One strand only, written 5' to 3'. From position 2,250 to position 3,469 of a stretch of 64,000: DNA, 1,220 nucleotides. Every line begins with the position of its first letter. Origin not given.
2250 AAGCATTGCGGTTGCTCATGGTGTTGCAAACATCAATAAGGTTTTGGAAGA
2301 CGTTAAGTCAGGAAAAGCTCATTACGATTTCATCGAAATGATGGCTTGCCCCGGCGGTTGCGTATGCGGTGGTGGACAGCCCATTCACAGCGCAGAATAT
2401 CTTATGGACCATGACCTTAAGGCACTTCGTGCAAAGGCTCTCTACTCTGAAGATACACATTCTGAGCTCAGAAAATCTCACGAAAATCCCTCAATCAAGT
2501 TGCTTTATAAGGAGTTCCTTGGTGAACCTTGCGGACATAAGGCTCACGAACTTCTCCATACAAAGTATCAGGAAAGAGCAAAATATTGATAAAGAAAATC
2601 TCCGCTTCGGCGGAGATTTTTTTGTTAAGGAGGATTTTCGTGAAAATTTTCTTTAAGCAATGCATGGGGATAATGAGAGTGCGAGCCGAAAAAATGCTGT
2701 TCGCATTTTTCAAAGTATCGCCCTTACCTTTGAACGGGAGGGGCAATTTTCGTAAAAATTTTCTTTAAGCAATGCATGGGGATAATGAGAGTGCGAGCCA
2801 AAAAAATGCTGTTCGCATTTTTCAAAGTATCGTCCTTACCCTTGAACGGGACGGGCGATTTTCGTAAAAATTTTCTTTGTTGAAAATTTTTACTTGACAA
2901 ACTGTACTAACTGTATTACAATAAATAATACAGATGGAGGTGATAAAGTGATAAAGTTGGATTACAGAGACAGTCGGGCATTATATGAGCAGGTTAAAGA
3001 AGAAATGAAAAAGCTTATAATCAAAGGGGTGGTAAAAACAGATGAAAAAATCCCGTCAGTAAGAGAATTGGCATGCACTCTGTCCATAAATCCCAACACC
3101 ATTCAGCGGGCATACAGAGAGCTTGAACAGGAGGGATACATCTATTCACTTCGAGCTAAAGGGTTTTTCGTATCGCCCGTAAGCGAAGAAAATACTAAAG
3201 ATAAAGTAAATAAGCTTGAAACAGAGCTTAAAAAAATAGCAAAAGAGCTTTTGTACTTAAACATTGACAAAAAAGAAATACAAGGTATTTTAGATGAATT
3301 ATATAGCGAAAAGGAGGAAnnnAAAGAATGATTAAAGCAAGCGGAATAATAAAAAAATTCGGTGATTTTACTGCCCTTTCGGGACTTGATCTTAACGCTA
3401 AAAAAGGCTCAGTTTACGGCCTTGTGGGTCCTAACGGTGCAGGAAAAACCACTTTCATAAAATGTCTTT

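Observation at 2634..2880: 112-bp tandem repeat array with a promoter-like junction and terminator-like hairpin in each unit, between the hydrogenase operon and a GntR operon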

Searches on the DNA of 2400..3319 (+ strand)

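Call 4: search_rna_families(source=window, start=2400, end=3100, threshold=evalue, max_evalue=10, show_alignments=3)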
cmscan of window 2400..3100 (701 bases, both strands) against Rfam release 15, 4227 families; matches with E-value up to 10: 18.
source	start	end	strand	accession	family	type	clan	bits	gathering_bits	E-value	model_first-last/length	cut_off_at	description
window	2550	2626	+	RF02075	STnc230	Gene; sRNA;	-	33.5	50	0.005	1-83/83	no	Enterobacterial sRNA STnc230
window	2591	2668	-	RF00079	OmrA-B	Gene; sRNA;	-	23.7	40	0.041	1-87/87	no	OmrA-B family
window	2573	2625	+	RF01859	Phe_leader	Cis-reg; leader;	-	22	55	0.38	1-125/125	no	Phenylalanine leader peptide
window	2499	2626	+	RF00515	PyrR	Cis-reg;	-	21.8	54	1.5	1-115/115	no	PyrR binding site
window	2579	2648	-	RF02621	BSnc120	Gene; sRNA;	-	21.5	114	0.033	1-88/88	no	Brucella sRNA 120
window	2541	2621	+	RF01400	istR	Gene; antitoxin;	-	21.3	45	0.067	1-130/130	no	istR Hfq binding RNA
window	2621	2653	+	RF00480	HIV_FE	Cis-reg; frameshift_element;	-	20.8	45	2.2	1-52/52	no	HIV Ribosomal frameshift signal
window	2589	2654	-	RF01859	Phe_leader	Cis-reg; leader;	-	20.7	55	0.74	1-125/125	no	Phenylalanine leader peptide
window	2564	2638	+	RF02621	BSnc120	Gene; sRNA;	-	20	114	0.098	1-88/88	no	Brucella sRNA 120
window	2594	2619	+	RF00195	RsmY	Gene; sRNA;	CL00106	19.5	57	0.019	96-121/121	no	RsmY RNA family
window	2646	2753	+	RF00515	PyrR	Cis-reg;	-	19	54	5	1-115/115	no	PyrR binding site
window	2705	2777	-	RF00092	SNORA63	Gene; snRNA; snoRNA; HACA-box;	-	16.2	90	6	1-130/130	no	Small nucleolar RNA SNORA63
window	2942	3033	-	RF01934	bxd_6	Gene; lncRNA;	-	15.6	50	3.3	1-93/93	no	Bithoraxoid conserved region 6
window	2577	2634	+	RF00697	mir-186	Gene; miRNA;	-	15.4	70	7.3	1-82/82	no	mir-186 microRNA precursor family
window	2726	2768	+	RF01581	RUF6-5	Gene; sRNA;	-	14.7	70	6.4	1-156/156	no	Plasmodium RNA of unknown function RUF6-5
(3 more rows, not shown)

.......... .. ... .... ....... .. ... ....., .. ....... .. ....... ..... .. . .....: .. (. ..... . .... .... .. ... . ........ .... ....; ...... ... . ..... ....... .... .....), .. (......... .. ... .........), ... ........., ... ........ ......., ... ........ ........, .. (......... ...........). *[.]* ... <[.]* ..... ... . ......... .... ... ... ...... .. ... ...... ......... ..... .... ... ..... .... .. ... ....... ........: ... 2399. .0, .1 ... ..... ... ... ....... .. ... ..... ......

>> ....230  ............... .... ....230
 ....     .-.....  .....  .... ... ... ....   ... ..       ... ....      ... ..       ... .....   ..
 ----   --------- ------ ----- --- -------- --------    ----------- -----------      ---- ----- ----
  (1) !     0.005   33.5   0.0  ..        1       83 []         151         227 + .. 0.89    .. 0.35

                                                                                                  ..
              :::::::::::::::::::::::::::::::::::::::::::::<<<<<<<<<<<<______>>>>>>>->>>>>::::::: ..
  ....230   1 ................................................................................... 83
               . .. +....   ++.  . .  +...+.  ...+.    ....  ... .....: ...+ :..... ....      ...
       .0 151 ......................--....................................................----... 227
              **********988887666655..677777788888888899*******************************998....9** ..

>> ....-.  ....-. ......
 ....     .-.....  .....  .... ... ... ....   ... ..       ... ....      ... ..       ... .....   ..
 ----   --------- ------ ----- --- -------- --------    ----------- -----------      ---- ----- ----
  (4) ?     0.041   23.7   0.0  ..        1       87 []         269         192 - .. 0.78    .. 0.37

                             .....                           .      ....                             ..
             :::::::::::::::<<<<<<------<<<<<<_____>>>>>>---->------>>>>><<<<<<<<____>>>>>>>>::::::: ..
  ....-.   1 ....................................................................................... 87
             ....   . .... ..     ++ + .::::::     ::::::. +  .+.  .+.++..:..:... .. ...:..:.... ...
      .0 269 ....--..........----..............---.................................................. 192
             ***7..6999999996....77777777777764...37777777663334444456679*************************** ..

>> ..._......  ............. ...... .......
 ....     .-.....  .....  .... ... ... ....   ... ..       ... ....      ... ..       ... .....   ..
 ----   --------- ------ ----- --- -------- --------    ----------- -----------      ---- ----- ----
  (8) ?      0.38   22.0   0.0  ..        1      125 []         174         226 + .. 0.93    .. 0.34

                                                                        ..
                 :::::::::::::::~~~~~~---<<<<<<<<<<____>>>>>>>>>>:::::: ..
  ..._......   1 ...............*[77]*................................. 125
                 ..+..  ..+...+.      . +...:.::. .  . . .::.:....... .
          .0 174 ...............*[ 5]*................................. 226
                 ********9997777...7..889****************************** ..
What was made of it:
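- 2594..2626 (+): Intrinsic terminator of the hydrogenase operon: a 12-bp stem with a UUCG loop, then U7. It is symmetric, so it could act on both strands. It lies outside the array and forms its upstream boundary. All weak Rfam hits in the region are driven by this hairpin (call 4).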

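Call 25: search_rna_families(source=L004, start=4230, end=5000, threshold=evalue, max_evalue=1, show_alignments=3)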
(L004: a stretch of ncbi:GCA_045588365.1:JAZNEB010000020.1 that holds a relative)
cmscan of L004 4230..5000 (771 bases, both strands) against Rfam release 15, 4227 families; matches with E-value up to 1: 10.
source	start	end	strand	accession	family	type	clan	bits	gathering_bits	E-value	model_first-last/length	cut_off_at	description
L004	4239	4377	-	RF00512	Leu_leader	Cis-reg; leader;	-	36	50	1.2e-05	1-148/148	no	Leucine operon leader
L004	4232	4301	-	RF02075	STnc230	Gene; sRNA;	-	28.2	50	0.067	1-83/83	no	Enterobacterial sRNA STnc230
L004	4239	4277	+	RF02075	STnc230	Gene; sRNA;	-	24.3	50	0.42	45-83/83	no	Enterobacterial sRNA STnc230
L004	4236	4287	-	RF01859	Phe_leader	Cis-reg; leader;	-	23.3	55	0.22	1-125/125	no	Phenylalanine leader peptide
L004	4230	4272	+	RF01859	Phe_leader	Cis-reg; leader;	-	23.1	55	0.24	84-125/125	5'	Phenylalanine leader peptide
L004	4243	4266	+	RF00195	RsmY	Gene; sRNA;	CL00106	22.3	57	0.0034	98-121/121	no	RsmY RNA family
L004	4230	4268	+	RF01400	istR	Gene; antitoxin;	-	22.1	45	0.047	62-130/130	5'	istR Hfq binding RNA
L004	4230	4287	+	RF02621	BSnc120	Gene; sRNA;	-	20.4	114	0.079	31-88/88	5'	Brucella sRNA 120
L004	4238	4317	-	RF00079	OmrA-B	Gene; sRNA;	-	20.1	40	0.34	1-87/87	no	OmrA-B family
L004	4281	4365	-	RF00820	mir-248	Gene; miRNA;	-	18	90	0.43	1-93/93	no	mir-248 microRNA precursor family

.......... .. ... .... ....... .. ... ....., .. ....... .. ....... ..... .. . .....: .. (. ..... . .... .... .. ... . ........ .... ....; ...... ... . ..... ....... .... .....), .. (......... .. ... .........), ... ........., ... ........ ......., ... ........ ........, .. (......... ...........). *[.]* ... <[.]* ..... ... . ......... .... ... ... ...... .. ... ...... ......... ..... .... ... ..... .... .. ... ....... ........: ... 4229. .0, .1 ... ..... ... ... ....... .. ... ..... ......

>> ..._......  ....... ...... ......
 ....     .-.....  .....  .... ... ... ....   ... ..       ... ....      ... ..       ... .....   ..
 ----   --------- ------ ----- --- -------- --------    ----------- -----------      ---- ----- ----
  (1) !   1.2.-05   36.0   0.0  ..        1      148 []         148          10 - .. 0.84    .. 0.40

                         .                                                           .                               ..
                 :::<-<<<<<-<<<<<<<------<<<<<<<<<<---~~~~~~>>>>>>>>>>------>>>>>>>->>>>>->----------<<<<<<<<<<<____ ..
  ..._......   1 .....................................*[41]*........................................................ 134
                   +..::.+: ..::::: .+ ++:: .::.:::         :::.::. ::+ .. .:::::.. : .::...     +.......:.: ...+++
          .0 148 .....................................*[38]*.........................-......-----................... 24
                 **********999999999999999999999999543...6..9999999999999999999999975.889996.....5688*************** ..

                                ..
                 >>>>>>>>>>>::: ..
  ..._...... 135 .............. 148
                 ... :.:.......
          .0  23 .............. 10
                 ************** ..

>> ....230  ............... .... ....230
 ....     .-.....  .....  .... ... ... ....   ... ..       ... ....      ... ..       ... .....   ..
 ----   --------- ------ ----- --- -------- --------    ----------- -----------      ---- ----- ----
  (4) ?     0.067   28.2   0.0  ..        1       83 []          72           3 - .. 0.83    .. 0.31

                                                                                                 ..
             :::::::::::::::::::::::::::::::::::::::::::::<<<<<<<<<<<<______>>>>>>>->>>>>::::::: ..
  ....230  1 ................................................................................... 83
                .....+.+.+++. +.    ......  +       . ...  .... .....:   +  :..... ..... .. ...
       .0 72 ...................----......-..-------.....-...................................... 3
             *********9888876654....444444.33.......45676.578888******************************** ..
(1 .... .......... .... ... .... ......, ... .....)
